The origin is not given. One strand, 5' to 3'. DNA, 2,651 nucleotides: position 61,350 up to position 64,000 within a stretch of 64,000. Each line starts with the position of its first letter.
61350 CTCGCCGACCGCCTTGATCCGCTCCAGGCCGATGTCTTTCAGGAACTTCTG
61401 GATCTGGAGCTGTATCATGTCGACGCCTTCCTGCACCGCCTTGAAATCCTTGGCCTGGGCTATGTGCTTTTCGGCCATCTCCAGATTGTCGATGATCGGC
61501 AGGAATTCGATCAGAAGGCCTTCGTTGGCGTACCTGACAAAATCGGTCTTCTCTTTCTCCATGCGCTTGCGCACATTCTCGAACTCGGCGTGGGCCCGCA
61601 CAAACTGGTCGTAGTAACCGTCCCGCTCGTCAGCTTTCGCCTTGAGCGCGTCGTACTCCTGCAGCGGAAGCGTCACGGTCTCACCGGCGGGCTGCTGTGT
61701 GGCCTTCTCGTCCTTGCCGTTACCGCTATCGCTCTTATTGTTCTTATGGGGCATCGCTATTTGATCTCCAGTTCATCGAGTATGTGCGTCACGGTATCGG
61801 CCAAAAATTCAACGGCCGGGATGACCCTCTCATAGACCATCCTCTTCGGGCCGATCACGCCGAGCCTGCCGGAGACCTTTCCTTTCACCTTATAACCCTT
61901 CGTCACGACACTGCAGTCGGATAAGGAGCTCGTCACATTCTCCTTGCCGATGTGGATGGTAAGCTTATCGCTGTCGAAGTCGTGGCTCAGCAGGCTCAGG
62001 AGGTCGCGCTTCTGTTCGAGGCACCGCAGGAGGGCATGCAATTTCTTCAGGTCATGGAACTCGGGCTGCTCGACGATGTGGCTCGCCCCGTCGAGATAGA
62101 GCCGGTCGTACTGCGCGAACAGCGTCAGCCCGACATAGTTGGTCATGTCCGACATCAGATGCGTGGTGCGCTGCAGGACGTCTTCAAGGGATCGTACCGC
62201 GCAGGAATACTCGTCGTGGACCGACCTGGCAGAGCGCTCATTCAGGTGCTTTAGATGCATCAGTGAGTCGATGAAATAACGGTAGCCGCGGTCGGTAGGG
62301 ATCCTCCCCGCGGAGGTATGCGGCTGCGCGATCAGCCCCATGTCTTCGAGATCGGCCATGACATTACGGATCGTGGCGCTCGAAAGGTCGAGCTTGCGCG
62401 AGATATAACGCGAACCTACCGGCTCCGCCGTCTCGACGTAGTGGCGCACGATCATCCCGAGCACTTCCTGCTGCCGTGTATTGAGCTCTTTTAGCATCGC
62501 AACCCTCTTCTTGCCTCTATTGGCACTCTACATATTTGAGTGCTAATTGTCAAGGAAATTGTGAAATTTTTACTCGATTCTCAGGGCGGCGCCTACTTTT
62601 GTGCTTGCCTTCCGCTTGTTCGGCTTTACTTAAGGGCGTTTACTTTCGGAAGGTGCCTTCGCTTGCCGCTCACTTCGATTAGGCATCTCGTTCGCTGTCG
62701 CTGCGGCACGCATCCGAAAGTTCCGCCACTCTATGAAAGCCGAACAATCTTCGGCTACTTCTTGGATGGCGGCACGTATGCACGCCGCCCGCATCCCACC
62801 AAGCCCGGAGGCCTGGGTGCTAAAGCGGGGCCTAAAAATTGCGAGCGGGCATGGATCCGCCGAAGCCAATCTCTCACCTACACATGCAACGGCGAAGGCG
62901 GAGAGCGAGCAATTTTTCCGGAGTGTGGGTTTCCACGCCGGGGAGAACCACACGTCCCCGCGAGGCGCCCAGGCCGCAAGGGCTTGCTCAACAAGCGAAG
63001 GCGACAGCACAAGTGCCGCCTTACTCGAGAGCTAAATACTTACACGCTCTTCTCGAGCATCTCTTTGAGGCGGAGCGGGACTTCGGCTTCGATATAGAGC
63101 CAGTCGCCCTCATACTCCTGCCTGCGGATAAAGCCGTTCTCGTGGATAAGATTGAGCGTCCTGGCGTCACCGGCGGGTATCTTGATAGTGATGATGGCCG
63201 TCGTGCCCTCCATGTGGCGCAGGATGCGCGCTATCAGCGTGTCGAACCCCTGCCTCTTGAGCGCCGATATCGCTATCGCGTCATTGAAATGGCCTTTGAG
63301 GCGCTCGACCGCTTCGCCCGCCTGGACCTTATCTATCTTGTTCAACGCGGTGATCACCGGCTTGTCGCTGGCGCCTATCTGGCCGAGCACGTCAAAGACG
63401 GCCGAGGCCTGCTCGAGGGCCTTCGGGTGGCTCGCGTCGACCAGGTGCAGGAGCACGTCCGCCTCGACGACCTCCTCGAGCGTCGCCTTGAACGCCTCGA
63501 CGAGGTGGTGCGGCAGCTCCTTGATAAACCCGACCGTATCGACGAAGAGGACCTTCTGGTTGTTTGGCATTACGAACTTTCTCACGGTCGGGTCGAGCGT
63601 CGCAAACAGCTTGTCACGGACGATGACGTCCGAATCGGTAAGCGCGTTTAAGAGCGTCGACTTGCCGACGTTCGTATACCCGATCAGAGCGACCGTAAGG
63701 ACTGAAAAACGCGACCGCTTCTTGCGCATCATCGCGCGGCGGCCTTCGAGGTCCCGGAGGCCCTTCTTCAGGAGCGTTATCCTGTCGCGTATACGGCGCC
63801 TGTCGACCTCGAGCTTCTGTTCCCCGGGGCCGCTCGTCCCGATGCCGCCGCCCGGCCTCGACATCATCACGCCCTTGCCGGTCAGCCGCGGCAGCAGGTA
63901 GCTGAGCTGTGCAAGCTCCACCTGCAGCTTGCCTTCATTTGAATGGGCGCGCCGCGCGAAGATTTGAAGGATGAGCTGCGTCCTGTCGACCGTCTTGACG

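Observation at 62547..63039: About 490-nt GC-rich non-coding region between hflX and the hrcA promoter: candidate structured RNA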

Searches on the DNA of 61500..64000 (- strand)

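Call 3: search_rna_families(source=window, start=61500, end=64000, threshold=evalue, max_evalue=1, show_alignments=3)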
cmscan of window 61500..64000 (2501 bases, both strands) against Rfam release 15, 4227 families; matches with E-value up to 1: 0.
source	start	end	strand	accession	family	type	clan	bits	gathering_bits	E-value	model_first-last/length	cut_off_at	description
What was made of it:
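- On Any Rfam 15 RNA family (including RNase P, tmRNA, SRP, 6S, OLE, ROOL, HEARO and group I/II introns): No match at E <= 1 on window 61500-64000 (call 3).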

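Call 38: search_rna_families(sources=[L133, L103, L141, L009, L136, L149, L089, L153, L127, L092], threshold=evalue, max_evalue=0.1)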
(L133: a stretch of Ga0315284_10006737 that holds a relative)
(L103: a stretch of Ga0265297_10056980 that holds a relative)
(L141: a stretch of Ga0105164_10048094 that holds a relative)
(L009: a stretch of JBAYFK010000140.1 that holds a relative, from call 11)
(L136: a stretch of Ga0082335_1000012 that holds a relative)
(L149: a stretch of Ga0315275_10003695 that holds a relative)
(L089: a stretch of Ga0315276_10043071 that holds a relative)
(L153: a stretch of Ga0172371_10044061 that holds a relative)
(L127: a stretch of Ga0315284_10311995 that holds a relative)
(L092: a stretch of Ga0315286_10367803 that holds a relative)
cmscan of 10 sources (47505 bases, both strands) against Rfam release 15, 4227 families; matches with E-value up to 0.1: 4.
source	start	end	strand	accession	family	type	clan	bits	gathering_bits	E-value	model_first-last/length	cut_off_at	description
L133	2471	2541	-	RF00005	tRNA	Gene; tRNA;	CL00001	64.2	29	9.4e-12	1-71/71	no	tRNA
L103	73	145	-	RF00005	tRNA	Gene; tRNA;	CL00001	62.9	29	2e-11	1-71/71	no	tRNA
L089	1285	1358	+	RF00005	tRNA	Gene; tRNA;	CL00001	61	29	7e-11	1-71/71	no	tRNA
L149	5117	5169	-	RF01924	mir-2774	Gene; miRNA;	-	26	51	0.02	1-67/67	no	mir-2774 microRNA precursor family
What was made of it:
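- On Any Rfam 15 RNA family (including RNase P, tmRNA, SRP, 6S, OLE, ROOL, HEARO and group I/II introns): Only tRNAs and one chance miRNA hit on 10 canonical loci (call 38).
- No Rfam family matches, even at permissive thresholds, on 10 canonical loci (call 38).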

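Call 55: search_dna_similar(query=window:62560-63045:+, collection=plasmids, mode=distant, max_evalue=0.01)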
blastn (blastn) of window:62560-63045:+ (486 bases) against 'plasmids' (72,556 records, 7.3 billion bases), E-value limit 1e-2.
No match.

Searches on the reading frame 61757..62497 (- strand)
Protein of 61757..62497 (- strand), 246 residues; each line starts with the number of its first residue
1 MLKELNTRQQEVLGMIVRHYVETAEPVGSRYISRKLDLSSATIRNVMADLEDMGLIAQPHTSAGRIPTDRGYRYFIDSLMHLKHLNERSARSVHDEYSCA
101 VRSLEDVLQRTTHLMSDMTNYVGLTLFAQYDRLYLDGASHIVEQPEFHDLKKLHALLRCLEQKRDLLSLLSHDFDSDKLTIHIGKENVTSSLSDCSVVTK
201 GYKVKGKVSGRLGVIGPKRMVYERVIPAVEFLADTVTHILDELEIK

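Call 11: find_related_loci(query=window:61757-62497:-, collection=genome_contigs, flank=4000)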
Query window:61757-62497:- (246 aa) in genome_contigs; peptide patterns used: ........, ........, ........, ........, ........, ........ (x = any residue, [..] = any of these).
599 stretches matched a pattern (row limit reached: there are more); 553 encode a relative of the query (tblastn E <= 1e-3); the best 80 are kept; 80 distinct loci.
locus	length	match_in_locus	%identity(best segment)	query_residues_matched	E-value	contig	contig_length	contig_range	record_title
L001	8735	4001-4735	82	2-246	1e-138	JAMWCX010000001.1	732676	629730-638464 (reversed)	MAG: Candidatus Omnitrophota bacterium isolate QZM4_2.bins.201.Tibet NODE_4_length_732676_cov_4.377431, whole genome sho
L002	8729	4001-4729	69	1-243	3e-117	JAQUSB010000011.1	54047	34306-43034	MAG: Candidatus Omnitrophota bacterium isolate STD1_87 NODE_1160_length_54047_cov_5.652392_Sandtown_D1, whole genome sho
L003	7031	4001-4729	70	1-243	8e-116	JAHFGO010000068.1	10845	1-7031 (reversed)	MAG: Candidatus Omnitrophota bacterium isolate nzgw317 NODE_2392_length_10846_cov_3.417436, whole genome shotgun sequenc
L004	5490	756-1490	67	1-245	1e-115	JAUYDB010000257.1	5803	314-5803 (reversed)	MAG: Candidatus Omnitrophota bacterium isolate C20_maxbin.118 C20_k141_631567, whole genome shotgun sequence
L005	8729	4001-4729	67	1-243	7e-115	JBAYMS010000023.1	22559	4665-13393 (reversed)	MAG: Candidatus Omnitrophota bacterium isolate SO_2016_LW1_45 scaffold02107_LW64-88_2016, whole genome shotgun sequence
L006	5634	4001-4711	69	1-237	5e-114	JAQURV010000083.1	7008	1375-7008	MAG: Candidatus Omnitrophota bacterium isolate STD1_81 NODE_36078_length_7008_cov_3.072228_Sandtown_D1, whole genome sho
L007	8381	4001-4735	66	1-245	6e-113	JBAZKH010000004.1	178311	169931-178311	MAG: Candidatus Omnitrophota bacterium isolate SO_2017_LW4_139 scaffold_268_c1_LW137-91_2017, whole genome shotgun seque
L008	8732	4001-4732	67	1-244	3e-112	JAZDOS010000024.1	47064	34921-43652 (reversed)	MAG: Candidatus Omnitrophota bacterium isolate MEGAHIT-group-0.790 k141_14118061, whole genome shotgun sequence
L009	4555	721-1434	63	8-245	2e-105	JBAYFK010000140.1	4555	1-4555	MAG: Candidatus Omnitrophota bacterium isolate SO_2016_GW1_1 scaffold37165_OW334_2016, whole genome shotgun sequence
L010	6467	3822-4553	61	1-244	2e-102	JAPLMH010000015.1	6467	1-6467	MAG: Candidatus Omnitrophota bacterium isolate LacPavin_0920_WC70_MAG_48_9 LacPavin_0920_WC70_scaffold_70643, whole geno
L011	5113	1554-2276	62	6-244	3e-102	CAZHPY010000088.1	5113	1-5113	MAG TPA_asm: uncultured Planctomycetia bacterium isolate binchicken_co220_179 genome assembly, contig: NODE_10949_length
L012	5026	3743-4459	62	6-244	5e-102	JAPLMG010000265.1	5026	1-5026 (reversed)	MAG: Candidatus Omnitrophota bacterium isolate LacPavin_0920_SED3_MAG_48_12 LacPavin_0920_SED3_scaffold_809742, whole ge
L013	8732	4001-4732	59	1-244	3e-98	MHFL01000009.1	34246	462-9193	MAG: Omnitrophica bacterium RIFCSPLOWO2_01_FULL_45_10 rifcsplowo2_01_scaffold_16259, whole genome shotgun sequence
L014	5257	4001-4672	62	20-244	6e-93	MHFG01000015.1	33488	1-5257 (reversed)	MAG: Omnitrophica bacterium RIFCSPHIGHO2_02_FULL_46_20 rifcsphigho2_02_scaffold_1597, whole genome shotgun sequence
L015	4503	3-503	57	78-244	7e-63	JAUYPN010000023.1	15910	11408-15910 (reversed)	MAG: Candidatus Omnitrophota bacterium isolate C4_metabat.bin.33 C4_k141_293309, whole genome shotgun sequence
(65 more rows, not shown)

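Call 12: find_encoding_contigs(protein=window:61757-62497:-, flank=4000, max_places=10)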
Protein window:61757-62497:- (246 aa): 2 contigs read that carry it; 2 places shown.
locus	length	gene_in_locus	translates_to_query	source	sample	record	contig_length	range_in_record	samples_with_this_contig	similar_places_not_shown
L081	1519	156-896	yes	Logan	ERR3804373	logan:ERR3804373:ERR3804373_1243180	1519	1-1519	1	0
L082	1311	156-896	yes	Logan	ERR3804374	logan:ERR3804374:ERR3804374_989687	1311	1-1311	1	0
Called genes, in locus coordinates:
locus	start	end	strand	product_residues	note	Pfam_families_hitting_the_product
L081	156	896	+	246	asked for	PF03444:WHD_HrcA, PF01628:HrcA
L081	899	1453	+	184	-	PF01025:GrpE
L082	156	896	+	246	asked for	PF03444:WHD_HrcA, PF01628:HrcA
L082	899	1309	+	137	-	?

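Call 81: search_protein_families(library=pfam, proteins=[window:61757-62497:-])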
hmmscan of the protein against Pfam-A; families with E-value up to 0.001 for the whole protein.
window:61757-62497:- (246 aa): 4 families
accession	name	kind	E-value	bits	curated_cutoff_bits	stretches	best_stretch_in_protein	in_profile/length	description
PF01628.27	HrcA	-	3e-34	119.3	22.2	1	129-226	123-215/215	HrcA protein C terminal domain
PF03444.21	HrcA_DNA-bdg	-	1.2e-07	31.7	21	1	4-74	1-72/79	Winged helix-turn-helix transcription repressor, HrcA DNA-binding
PF01726.22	LexA_DNA_bind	-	7.3e-05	22.9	23.7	1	3-57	2-57/65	LexA DNA binding domain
PF08279.18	HTH_11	-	0.00029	21.1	25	1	21-55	10-44/55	HTH domain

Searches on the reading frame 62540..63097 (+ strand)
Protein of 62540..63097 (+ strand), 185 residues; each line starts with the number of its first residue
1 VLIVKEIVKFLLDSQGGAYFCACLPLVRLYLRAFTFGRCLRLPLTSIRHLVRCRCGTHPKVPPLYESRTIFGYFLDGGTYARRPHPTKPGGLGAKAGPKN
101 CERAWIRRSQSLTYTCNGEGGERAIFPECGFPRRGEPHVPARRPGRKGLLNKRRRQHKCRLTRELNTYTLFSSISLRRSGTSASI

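Call 59: search_protein_families(library=pfam, proteins=[window:62540-63097:+], max_evalue=1)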
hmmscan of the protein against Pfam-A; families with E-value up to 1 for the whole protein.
window:62540-63097:+ (185 aa): 0 families

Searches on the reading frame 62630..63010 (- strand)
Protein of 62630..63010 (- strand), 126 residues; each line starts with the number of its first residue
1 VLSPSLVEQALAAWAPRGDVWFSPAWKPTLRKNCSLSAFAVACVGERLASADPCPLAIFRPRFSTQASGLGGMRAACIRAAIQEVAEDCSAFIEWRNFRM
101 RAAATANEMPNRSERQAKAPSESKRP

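Call 59: search_protein_families(library=pfam, proteins=[window:62630-63010:-], max_evalue=1)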
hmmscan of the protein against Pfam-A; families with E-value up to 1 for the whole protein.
window:62630-63010:- (126 aa): 1 family
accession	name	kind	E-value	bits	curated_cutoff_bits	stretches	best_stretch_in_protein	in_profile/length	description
PF14766.11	RPA_interact_N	-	0.017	15.2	28.8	1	23-34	10-21/39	Replication protein A interacting N-terminal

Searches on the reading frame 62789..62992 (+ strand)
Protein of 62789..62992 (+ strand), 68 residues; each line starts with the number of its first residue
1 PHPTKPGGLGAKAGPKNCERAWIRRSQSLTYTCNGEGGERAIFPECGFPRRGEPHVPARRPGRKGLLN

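Call 66: find_homologous_proteins(query=window:62789-62992:+, max_evalue=0.01)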
Query window:62789-62992:+: 1 candidates shared short words with the query, none scored E <= 0.01.
